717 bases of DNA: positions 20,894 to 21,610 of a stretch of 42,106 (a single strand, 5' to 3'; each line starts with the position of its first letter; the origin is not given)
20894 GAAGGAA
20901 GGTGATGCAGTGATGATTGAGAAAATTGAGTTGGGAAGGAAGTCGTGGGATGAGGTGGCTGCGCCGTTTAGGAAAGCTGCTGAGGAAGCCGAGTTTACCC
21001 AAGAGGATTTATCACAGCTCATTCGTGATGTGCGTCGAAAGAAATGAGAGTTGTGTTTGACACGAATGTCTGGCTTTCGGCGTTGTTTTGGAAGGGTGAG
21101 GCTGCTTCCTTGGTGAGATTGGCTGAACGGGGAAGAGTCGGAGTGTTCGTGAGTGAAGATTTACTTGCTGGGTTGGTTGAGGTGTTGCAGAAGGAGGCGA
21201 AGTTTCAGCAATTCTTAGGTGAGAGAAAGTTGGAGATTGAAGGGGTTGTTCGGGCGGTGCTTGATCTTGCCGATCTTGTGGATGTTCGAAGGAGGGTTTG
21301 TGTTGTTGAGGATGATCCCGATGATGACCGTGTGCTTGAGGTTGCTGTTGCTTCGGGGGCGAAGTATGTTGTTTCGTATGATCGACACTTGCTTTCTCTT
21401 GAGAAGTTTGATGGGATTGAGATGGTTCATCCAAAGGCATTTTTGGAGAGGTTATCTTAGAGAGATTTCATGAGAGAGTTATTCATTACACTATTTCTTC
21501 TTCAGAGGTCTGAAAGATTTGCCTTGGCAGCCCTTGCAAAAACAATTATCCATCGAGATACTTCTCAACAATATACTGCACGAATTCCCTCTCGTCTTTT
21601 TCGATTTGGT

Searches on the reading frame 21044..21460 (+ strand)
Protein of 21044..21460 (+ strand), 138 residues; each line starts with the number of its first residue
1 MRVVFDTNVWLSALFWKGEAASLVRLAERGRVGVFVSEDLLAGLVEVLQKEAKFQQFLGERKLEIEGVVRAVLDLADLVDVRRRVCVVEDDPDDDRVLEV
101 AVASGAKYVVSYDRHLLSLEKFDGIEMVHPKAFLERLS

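Call 7: search_protein_families(library=pfam, proteins=[window:21044-21457:+], max_evalue=0.01)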
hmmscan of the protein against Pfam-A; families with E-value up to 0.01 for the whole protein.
window:21044-21457:+ (138 aa): 3 families
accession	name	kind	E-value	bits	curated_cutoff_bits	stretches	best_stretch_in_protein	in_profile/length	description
PF13470.12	PIN_3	-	1.5e-18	68.1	27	1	2-115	1-115/115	PIN domain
PF24109.1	DUF7384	-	0.00055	20.4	27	0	80-120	68-108/153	Family of unknown function (DUF7384)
PF01850.27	PIN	-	0.0006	20.8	23.6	1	3-116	1-114/120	PIN domain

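Call 18: find_encoding_contigs(protein=window:21044-21460:+, flank=5000, max_places=10)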
Protein window:21044-21460:+ (138 aa): 5 contigs read that carry it; 5 places shown.
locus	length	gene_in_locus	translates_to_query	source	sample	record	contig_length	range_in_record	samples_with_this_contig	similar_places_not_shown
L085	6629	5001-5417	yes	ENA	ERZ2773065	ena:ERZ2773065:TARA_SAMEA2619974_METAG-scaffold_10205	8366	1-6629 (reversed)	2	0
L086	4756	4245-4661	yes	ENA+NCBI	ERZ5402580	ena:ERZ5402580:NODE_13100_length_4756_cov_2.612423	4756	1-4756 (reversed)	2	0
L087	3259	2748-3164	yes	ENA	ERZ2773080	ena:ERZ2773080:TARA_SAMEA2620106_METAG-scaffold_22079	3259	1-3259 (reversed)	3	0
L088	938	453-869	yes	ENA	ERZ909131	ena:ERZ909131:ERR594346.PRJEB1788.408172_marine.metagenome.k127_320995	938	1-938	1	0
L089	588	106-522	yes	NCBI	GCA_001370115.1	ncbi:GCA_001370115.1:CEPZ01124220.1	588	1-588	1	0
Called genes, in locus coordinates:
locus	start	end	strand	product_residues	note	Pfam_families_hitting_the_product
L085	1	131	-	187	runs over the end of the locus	PF03439:Spt5-NGN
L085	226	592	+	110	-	-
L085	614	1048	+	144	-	-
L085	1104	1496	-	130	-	-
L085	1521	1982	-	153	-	-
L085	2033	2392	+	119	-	-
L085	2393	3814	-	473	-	PF02163:Peptidase_M50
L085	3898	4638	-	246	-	-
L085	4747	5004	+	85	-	PF04014:MazE_antitoxin (weak)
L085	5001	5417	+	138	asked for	PF13470:PIN_3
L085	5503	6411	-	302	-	PF02661:Fic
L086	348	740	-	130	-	-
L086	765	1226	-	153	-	-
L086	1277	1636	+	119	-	-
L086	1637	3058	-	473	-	PF02163:Peptidase_M50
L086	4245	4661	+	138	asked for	PF13470:PIN_3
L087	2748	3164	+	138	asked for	PF13470:PIN_3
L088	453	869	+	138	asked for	PF13470:PIN_3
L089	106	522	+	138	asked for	PF13470:PIN_3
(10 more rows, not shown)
